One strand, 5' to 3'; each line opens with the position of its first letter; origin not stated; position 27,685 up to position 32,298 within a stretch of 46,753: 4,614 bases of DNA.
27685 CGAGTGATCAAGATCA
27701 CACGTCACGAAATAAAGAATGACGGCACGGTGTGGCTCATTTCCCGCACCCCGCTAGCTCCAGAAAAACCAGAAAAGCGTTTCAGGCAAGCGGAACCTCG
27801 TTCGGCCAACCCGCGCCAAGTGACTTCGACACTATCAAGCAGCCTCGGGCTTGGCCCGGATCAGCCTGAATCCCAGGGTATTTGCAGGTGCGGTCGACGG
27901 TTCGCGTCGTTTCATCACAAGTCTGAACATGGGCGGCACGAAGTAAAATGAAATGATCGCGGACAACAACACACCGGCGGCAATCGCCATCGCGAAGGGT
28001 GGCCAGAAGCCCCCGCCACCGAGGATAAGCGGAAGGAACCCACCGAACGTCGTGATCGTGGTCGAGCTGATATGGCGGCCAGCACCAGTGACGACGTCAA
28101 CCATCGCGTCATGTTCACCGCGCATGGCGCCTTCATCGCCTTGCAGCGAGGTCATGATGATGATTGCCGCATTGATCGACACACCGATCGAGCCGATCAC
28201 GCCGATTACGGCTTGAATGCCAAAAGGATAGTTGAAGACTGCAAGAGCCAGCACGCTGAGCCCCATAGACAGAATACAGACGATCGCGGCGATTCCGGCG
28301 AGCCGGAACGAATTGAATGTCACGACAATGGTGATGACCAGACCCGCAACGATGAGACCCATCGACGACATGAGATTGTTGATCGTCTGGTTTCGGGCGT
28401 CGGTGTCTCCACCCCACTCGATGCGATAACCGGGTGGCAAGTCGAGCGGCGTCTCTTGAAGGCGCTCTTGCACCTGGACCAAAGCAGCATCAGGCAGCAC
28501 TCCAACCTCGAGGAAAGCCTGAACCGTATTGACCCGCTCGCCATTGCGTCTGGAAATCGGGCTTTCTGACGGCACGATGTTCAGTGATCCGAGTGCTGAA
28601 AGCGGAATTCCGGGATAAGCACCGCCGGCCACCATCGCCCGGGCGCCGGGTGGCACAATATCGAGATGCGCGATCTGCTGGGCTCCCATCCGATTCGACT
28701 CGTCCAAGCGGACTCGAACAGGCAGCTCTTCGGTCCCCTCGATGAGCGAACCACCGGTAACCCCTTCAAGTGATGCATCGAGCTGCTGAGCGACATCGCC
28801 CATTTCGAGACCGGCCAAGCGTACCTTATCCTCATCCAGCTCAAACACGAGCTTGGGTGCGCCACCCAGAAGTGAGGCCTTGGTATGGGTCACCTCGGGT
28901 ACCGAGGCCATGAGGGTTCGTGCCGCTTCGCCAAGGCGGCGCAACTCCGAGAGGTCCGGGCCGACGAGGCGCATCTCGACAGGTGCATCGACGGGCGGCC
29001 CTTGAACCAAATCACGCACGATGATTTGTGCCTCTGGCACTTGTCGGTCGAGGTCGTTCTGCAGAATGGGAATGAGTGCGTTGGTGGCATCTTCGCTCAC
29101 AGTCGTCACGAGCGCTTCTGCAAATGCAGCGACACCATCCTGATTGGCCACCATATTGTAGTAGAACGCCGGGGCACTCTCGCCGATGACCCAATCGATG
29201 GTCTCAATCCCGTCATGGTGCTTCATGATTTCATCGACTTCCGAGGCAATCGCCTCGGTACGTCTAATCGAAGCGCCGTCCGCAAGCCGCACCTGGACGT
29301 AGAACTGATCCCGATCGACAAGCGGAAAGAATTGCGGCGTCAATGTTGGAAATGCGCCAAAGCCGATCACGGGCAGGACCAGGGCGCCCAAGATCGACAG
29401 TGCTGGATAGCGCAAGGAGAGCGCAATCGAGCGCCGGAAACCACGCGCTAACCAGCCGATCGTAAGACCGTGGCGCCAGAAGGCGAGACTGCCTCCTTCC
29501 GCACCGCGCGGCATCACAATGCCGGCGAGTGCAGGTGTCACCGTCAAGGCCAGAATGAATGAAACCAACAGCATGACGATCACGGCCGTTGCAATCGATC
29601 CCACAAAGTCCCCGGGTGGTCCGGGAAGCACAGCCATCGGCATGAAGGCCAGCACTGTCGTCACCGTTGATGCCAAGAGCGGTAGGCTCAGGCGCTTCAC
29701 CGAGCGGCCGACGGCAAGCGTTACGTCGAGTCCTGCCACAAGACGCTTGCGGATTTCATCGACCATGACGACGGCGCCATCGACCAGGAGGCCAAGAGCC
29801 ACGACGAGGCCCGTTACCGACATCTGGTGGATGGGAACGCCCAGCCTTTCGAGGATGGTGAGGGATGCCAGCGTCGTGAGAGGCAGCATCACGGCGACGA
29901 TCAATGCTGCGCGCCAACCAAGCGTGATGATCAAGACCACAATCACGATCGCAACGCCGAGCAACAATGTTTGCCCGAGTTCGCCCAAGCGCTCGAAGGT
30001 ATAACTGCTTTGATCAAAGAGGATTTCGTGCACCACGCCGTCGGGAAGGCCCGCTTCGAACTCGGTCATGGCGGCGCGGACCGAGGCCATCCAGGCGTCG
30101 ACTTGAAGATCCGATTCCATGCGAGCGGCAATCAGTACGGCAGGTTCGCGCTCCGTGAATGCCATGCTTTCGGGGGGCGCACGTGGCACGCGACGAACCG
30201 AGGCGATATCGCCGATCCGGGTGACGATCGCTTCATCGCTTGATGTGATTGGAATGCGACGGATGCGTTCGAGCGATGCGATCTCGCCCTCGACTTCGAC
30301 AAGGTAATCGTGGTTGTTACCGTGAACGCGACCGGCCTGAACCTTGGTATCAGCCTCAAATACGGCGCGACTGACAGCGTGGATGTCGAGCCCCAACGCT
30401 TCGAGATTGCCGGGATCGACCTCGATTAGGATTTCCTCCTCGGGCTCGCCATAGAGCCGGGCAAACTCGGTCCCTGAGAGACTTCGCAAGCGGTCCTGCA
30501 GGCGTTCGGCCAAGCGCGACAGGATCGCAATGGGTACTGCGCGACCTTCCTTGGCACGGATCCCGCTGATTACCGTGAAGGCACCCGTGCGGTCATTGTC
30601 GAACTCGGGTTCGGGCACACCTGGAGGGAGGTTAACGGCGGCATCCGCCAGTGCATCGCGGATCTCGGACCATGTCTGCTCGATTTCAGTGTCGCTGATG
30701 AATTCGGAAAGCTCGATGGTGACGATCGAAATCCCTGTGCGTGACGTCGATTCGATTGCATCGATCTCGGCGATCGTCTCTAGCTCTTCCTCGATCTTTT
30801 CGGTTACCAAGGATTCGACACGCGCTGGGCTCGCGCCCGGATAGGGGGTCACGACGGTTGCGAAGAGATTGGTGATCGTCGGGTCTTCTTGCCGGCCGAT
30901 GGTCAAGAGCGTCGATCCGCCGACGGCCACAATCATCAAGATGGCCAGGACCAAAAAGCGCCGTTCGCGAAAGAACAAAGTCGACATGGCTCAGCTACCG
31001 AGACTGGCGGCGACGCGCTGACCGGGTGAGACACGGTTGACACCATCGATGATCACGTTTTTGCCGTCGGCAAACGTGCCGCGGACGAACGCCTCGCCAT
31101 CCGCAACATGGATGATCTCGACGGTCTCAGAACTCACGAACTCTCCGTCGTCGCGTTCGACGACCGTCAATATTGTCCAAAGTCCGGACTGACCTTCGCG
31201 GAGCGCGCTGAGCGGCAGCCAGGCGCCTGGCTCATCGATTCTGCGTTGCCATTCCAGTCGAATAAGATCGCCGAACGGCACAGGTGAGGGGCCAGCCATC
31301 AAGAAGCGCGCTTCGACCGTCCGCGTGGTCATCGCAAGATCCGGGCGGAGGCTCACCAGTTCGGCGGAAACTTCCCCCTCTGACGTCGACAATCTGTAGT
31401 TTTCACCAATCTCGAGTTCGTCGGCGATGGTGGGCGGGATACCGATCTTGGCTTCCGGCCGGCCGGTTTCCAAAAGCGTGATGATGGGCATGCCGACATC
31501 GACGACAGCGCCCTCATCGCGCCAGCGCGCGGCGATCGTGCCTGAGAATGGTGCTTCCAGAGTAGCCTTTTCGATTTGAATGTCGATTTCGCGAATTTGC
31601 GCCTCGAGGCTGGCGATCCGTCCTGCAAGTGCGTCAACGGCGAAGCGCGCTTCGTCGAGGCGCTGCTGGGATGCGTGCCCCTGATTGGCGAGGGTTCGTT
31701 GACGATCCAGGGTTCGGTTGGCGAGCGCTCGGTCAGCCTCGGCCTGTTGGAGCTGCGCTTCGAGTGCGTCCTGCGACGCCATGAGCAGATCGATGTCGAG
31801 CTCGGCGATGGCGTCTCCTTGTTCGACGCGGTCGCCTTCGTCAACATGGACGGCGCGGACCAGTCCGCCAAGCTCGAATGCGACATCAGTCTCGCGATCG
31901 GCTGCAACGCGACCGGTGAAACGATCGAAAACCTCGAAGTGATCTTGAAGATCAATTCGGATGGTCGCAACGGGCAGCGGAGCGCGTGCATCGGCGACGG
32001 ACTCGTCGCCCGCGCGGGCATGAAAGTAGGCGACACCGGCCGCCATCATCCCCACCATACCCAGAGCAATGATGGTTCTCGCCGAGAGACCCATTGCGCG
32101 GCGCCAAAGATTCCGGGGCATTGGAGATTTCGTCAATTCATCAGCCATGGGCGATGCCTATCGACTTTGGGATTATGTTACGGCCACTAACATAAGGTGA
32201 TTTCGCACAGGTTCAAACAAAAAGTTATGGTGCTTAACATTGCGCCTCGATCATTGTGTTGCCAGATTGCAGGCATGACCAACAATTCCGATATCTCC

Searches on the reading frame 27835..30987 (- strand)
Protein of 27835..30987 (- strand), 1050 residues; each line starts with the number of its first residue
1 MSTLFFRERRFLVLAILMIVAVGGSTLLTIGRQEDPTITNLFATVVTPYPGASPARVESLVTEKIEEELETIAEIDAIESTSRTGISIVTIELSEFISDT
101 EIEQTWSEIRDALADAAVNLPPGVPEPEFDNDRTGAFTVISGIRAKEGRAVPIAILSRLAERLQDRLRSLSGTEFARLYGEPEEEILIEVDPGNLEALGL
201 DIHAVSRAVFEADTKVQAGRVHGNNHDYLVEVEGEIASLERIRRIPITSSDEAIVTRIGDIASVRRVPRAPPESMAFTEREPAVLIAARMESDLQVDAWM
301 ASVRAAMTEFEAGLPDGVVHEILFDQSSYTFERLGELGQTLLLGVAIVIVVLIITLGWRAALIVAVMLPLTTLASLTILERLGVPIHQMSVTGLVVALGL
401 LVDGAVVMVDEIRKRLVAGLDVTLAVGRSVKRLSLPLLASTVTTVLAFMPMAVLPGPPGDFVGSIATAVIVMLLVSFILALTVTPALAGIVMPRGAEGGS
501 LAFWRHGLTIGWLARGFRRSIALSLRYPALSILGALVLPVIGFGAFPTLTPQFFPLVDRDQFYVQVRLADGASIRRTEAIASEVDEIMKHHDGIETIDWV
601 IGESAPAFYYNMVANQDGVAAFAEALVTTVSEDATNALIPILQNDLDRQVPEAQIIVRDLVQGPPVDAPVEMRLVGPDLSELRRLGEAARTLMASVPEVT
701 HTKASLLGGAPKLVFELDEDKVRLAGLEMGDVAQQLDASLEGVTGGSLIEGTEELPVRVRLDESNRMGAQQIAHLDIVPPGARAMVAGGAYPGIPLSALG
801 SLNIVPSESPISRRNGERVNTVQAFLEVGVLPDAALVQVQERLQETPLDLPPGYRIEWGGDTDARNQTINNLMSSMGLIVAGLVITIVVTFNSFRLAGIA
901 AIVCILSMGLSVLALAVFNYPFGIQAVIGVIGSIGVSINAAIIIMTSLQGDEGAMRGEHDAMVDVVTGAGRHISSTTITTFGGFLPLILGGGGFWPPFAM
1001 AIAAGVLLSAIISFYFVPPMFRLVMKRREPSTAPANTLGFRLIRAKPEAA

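Call 82: search_protein_families(library=pfam, proteins=[window:27835-30987:-], max_evalue=0.00001)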
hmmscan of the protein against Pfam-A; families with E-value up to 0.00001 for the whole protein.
window:27835-30987:- (1050 aa): 3 families
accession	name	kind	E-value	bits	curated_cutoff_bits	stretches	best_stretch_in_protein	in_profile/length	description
PF00873.25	ACR_tran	-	6.7e-143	478.1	28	1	1-1024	1-1020/1021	AcrB/AcrD/AcrF family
PF03176.21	MMPL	-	3.8e-08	33.1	20.5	0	839-1025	110-303/333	MMPL family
PF02355.23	SecD_SecF_C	-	2.9e-07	30.5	20.5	0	871-1024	32-186/189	Protein export membrane protein SecD/SecF, C-terminal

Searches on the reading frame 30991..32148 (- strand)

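Call 82: search_protein_families(library=pfam, proteins=[window:30991-32148:-], max_evalue=0.00001)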
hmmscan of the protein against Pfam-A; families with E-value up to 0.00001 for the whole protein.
window:30991-32148:- (385 aa): 4 families
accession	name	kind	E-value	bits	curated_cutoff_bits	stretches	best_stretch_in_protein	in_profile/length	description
PF16576.10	HlyD_D23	-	5e-13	49.3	30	1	77-285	8-202/214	Barrel-sandwich domain of CusB or HlyD membrane-fusion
PF13437.12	HlyD_3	-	7.1e-10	40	22.2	1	196-287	1-96/106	HlyD family secretion protein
PF13533.13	Biotin_lipoyl_2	-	3.1e-07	30.5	29.8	1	91-118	5-32/32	Biotin-lipoyl like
PF00364.28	Biotin_lipoyl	-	3.5e-06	27.2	22.1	0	95-120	10-39/73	Biotin-requiring enzyme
